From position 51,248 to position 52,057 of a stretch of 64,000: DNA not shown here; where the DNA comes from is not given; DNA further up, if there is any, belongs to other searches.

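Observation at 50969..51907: Two-gene module: an unrecognisable small ORF followed by a DUF4065/Panacea-like protein, a candidate novel toxin-antitoxin pair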

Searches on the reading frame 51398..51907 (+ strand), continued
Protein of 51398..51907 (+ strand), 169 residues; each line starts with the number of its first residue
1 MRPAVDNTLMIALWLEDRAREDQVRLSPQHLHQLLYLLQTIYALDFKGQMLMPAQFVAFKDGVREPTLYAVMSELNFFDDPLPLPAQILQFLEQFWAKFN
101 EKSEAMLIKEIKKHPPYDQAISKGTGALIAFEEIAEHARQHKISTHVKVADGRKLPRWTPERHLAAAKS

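Call 56: predict_structure(alignment_id=A4)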
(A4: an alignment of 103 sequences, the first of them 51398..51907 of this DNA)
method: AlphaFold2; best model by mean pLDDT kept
length: 169 residues; sequences in the alignment: 103
mean_pLDDT: 91.4   pTM: 0.83
mean pLDDT of the five models: 91.4, 91.3, 90.9, 90.7, 90.6
residues with pLDDT >= 90: 131; 70-90: 20; 50-70: 17; < 50: 1
segments of 3 or more residues with pLDDT < 50: none
pLDDT, mean of each block of 10 residues (from residue 1): 96 97 97 98 96 98 97 87 96 97 98 98 98 96 67 74 61
secondary structure, 60 per line:
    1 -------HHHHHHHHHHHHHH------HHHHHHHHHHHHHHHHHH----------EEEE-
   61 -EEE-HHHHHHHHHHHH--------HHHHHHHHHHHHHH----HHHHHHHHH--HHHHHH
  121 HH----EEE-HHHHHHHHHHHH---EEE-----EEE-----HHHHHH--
elements in order: H8-21 H28-45 E56-59 E62-64 H66-77 H86-99 H104-112 H115-122 E127-129 H131-142 E146-148 E154-156 H162-167

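Call 60: fold_search(model_id=the predicted structure, library=pdb)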
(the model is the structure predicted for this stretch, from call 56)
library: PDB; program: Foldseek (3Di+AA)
matches with E <= 10: 55; with E <= 0.001: 0
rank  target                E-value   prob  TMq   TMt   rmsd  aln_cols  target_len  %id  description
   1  7nrz_A                8.1e-01  0.02  0.12  0.08  17.9       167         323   14  Crystal structure of malate dehydrogenase from Trypanosoma cruzi (released 2022-02-16)
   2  3nyv                  9.2e-01  0.07  0.18  0.09  13.1       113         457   11  Calcium-Dependent Protein Kinase 1 from Toxoplasma gondii (TgCDPK1) in complex with non-specific inhibitor WHI-P180 (released 2010-07-28)
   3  3upz                  9.2e-01  0.07  0.18  0.09  14.8       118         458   12  Calcium-Dependent Protein Kinase 1 from Toxoplasma gondii (TgCDPK1) in complex with bumpless BKI analog UW1243 (released 2012-03-14)
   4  4jbv                  1.7e+00  0.06  0.18  0.09  13.0       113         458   11  Calcium-Dependent Protein Kinase 1 from Toxoplasma gondii (TgCDPK1) in complex with inhibitor UW1268 (released 2014-03-19)
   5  3v51                  1.8e+00  0.05  0.19  0.09  13.1       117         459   10  Calcium-Dependent Protein Kinase 1 from Toxoplasma gondii (TgCDPK1) in complex with inhibitor RM-1-176 (released 2012-03-14)
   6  3nku_B                2.0e+00  0.03  0.19  0.17  15.4       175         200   11  Crystal structure of the N-terminal domain of DrrA/SidM from Legionella pneumophila (released 2010-08-04)
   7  3v5t                  2.1e+00  0.04  0.18  0.09  14.8       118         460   12  Calcium-Dependent Protein Kinase 1 from Toxoplasma gondii (TgCDPK1) in complex with inhibitor UW1299 (released 2012-03-14)
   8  4ona                  2.6e+00  0.04  0.18  0.09  13.0       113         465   11  Calcium-Dependent Protein Kinase 1 from Toxoplasma gondii (TgCDPK1) in complex with inhibitor UW1517 (released 2014-03-19)
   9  3h5l_A                2.7e+00  0.03  0.12  0.07  11.6        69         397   10  Crystal structure of a putative branched-chain amino acid ABC transporter from Silicibacter pomeroyi (released 2009-05-05)
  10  6vvo_B                2.9e+00  0.03  0.18  0.11  14.9       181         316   10  Structure of the human clamp loader (Replication Factor C, RFC) bound to the sliding clamp (Proliferating Cell Nuclear (released 2020-02-26)
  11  4mtd_A                3.1e+00  0.09  0.19  0.21  12.6        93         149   17  Zinc Uptake Regulator Complexed With Zinc AND DNA (released 2014-11-05)
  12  6bal_B                3.1e+00  0.02  0.16  0.11  17.5       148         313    9  2.1 Angstrom Resolution Crystal Structure of Malate Dehydrogenase from Haemophilus influenzae in Complex with L-Malate (released 2017-10-25)
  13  2p6b_B                3.3e+00  0.02  0.16  0.19  12.5       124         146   14  Crystal Structure of Human Calcineurin in Complex with PVIVIT Peptide (released 2007-06-05)
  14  6aoo_A                3.3e+00  0.02  0.16  0.11  17.3       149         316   11  2.15 Angstrom Resolution Crystal Structure of Malate Dehydrogenase from Haemophilus influenzae (released 2017-08-23)
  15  3i7c                  3.5e+00  0.04  0.18  0.09  13.0       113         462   11  Calcium-Dependent Protein Kinase 1 from Toxoplasma gondii (TgCDPK1) in complex with bumped kinase inhibitor NA-PP2 (released 2010-02-09)
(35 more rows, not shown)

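Call 61: fold_search(model_id=the predicted structure, library=viral)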
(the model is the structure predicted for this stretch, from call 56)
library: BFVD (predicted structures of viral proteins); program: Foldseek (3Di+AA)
matches with E <= 10: 101; with E <= 0.001: 3
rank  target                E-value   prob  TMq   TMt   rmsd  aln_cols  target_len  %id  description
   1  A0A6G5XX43            3.9e-06  1.00  0.69  0.78   2.3       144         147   16  (no name in the UniProt tables at hand)
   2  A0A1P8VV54            1.5e-04  1.00  0.59  0.67   4.8       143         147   19  (no name in the UniProt tables at hand)
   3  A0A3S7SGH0            2.4e-04  1.00  0.62  0.63   4.7       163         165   11  (no name in the UniProt tables at hand)
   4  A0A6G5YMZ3            5.5e-03  1.00  0.53  0.57   4.2       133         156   14  (no name in the UniProt tables at hand)
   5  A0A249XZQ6            1.1e-02  1.00  0.55  0.61   5.6       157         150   14  (no name in the UniProt tables at hand)
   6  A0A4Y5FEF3            4.6e-02  0.97  0.55  0.48   9.4       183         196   14  Uncharacterized protein [Lactobacillus phage 521B]
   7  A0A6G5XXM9            6.2e-02  0.99  0.56  0.51   6.5       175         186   14  (no name in the UniProt tables at hand)
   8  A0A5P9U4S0            3.9e-01  0.13  0.22  0.25  12.4       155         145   15  (no name in the UniProt tables at hand)
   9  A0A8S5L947            4.7e-01  0.38  0.34  0.45  10.7       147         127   13  Antitoxin SocA-like Panacea domain-containing protein [Siphoviridae sp. ct4T77]
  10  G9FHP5                1.2e+00  0.05  0.11  0.13  13.0        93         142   24  Uncharacterized protein [Rhodococcus phage RGL3]
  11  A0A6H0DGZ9            1.4e+00  0.06  0.22  0.10  10.8       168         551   13  RNA-directed RNA polymerase [Bardin virus]
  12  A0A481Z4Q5            1.4e+00  0.03  0.16  0.16  18.0       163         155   13  Uncharacterized protein [Pithovirus LCPAC001]
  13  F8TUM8                1.8e+00  0.03  0.13  0.11  14.6       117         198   18  (no name in the UniProt tables at hand)
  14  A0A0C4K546            2.3e+00  0.05  0.25  0.21  17.4       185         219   14  (no name in the UniProt tables at hand)
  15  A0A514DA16            2.3e+00  0.04  0.15  0.06  13.9       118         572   17  (no name in the UniProt tables at hand)
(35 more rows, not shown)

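Call 72: search_protein_families(library=ncbifam, alignment_id=A4, max_evalue=0.01)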
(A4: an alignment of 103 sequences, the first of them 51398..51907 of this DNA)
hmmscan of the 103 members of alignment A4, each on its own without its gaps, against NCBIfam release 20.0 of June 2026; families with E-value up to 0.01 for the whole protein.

A. member 1, window:51398-51907:+ (169 aa): 1 family
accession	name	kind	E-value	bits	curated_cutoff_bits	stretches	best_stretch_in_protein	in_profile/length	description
NF047745.1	SocA_antitoxin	equivalog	0.0072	16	190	0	10-74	5-68/176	type VI toxin-antitoxin system SocA family antitoxin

B. families by the number of members that match (of 103 scanned): 2 families
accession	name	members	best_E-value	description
NF047745.1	SocA_antitoxin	59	5.4e-09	type VI toxin-antitoxin system SocA family antitoxin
NF008252.0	PRK11027.1-2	1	0.0029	hypothetical protein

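Call 79: find_related_loci(query=A5, collection=metagenome_contigs, flank=4000)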
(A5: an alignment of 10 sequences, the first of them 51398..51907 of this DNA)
Query A5 (169 aa) in metagenome_contigs; peptide patterns used: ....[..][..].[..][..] (x = any residue, [..] = any of these).
406 stretches matched a pattern; 268 encode a relative of the query (tblastn E <= 1e-3); the best 80 are kept; 80 distinct loci.
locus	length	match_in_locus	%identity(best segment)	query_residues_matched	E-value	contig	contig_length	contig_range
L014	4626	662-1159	35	3-160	7e-28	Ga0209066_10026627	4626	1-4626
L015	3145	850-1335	36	4-164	6e-27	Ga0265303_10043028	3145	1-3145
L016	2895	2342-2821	36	4-160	5e-27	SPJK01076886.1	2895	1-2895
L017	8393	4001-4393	39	4-134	1e-26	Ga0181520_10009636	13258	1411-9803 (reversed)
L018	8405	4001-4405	39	2-136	2e-26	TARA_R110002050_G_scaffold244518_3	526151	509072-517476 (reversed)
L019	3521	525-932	40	2-137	1e-26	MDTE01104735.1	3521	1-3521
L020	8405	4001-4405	39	2-136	2e-26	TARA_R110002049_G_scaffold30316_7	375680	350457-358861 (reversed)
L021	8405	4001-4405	39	2-136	1e-26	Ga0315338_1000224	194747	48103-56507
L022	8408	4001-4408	40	1-136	4e-26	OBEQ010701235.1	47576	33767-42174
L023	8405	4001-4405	38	2-136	1e-25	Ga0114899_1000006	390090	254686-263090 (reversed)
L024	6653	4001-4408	35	1-136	2e-25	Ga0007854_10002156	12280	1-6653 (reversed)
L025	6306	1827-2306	34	4-160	3e-25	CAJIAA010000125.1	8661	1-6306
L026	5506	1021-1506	35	4-164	4e-25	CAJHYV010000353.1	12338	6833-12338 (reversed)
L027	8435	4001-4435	37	2-145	5e-25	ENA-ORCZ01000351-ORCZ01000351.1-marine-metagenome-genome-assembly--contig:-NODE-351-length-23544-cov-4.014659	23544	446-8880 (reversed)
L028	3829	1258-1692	37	2-145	4e-25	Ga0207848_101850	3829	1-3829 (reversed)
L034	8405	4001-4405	37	2-136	9e-25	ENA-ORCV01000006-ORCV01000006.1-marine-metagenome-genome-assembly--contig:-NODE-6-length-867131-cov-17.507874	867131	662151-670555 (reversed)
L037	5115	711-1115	35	3-137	2e-24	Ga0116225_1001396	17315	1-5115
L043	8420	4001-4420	37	1-139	6e-24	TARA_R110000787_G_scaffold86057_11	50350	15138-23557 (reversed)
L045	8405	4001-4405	36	4-137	2e-23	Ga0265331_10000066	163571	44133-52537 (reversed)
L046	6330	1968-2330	38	4-124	2e-23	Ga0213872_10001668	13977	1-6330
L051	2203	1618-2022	37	1-134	4e-23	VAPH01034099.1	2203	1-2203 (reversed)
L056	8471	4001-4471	32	7-160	5e-23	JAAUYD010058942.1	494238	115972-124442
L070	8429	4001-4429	31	6-147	4e-22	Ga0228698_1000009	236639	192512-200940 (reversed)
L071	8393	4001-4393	37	5-134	4e-22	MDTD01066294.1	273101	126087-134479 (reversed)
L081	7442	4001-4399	36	4-136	8e-22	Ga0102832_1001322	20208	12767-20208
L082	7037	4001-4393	34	4-134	1e-21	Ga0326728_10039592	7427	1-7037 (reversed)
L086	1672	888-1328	35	6-148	2e-21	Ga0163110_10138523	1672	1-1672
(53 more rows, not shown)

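Call 86: search_protein_families(library=pfam, proteins=[L034:3403-3849:+, L037:187-603:+, L070:3471-3926:+, L043:3520-3912:+, L051:1151-1468:+, L071:3088-3507:+, L086:79-498:+, L043:3024-3449:+, L045:6368-8320:+, L017:2916-3302:+], max_evalue=1)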
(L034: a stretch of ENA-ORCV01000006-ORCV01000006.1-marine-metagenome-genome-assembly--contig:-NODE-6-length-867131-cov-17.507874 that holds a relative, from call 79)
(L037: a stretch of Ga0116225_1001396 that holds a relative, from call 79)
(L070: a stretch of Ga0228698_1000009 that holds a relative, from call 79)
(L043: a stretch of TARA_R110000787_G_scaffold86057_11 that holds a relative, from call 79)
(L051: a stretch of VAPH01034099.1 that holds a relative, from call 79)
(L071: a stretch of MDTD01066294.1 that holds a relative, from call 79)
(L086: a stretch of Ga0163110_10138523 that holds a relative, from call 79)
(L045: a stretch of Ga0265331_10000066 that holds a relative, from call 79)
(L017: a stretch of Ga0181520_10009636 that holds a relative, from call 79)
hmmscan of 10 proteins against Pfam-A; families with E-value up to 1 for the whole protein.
L034:3403-3849:+ (148 aa): 0 families

L037:187-603:+ (138 aa): 0 families

L070:3471-3926:+ (151 aa): 2 families
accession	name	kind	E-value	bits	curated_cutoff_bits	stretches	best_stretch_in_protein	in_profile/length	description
PF15689.10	NRIP1_repr_3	-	0.075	13.8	27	1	66-116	8-56/88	Nuclear receptor-interacting protein 1 repression 3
PF17054.10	JUPITER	-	0.66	9.9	27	1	11-37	144-170/359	Microtubule-Associated protein Jupiter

L043:3520-3912:+ (130 aa): 2 families
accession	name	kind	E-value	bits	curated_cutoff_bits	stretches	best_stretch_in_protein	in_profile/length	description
PF06429.18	Flg_bbr_C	-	2.2e-05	24.3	23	1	93-127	11-45/46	Flagellar basal body rod FlgEFG protein C-terminal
PF00460.25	Flg_bb_rod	-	0.3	11.6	20.7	1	7-33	3-29/31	Flagella basal body rod protein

L051:1151-1468:+ (105 aa): 2 families
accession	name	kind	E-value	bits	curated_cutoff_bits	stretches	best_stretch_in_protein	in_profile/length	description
PF00460.25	Flg_bb_rod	-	9.1e-08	32.4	20.7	1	8-37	2-31/31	Flagella basal body rod protein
PF06429.18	Flg_bbr_C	-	1.3e-07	31.4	23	1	67-98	10-41/46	Flagellar basal body rod FlgEFG protein C-terminal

L071:3088-3507:+ (139 aa): 1 family
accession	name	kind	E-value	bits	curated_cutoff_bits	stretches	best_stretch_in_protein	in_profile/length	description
PF24154.1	Tis1_ImmP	-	0.0064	17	27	1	37-60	43-66/74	Tis1 immunity protein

L086:79-498:+ (139 aa): 1 family
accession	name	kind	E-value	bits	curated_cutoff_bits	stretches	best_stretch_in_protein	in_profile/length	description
PF24154.1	Tis1_ImmP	-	0.14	12.8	27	1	37-59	43-65/74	Tis1 immunity protein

L043:3024-3449:+ (141 aa): 1 family
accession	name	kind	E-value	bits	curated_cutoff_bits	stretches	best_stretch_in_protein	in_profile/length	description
PF17683.6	TFIIF_beta_N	-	0.27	12.2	25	1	32-82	53-101/145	TFIIF, beta subunit N-terminus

L045:6368-8320:+ (650 aa): 2 families
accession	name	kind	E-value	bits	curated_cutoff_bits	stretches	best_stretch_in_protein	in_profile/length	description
PF06429.18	Flg_bbr_C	-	1.4e-11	44.2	23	1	603-645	1-43/46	Flagellar basal body rod FlgEFG protein C-terminal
PF00460.25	Flg_bb_rod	-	5.3e-06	26.7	20.7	1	11-40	2-31/31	Flagella basal body rod protein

L017:2916-3302:+ (128 aa): 0 families

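Call 95: find_encoding_contigs(protein=P0005, flank=4000, max_places=3)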
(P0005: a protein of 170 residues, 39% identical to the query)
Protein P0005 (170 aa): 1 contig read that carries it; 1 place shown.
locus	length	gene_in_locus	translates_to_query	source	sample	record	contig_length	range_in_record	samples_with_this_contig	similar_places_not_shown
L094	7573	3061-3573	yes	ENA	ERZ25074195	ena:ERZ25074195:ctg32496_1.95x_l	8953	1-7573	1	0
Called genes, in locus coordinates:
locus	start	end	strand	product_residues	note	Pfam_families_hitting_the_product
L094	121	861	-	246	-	PF01416:PseudoU_synth_1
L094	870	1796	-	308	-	PF04204:HTS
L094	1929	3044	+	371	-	PF01832:Glucosaminidase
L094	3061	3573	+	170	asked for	-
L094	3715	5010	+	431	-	-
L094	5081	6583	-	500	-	PF20695:UbiD_N, PF01977:UbiD, PF20696:UbiD_C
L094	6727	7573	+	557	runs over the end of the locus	PF07940:Hepar_II_III_C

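Call 96: find_encoding_contigs(protein=P0006, flank=4000, max_places=3)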
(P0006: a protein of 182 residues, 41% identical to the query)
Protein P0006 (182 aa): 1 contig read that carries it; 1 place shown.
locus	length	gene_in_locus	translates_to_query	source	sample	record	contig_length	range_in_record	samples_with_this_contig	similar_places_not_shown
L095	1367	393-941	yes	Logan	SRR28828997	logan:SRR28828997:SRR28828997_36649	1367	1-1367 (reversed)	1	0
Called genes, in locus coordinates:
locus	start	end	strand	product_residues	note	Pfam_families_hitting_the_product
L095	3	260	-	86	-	?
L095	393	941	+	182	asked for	-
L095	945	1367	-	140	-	?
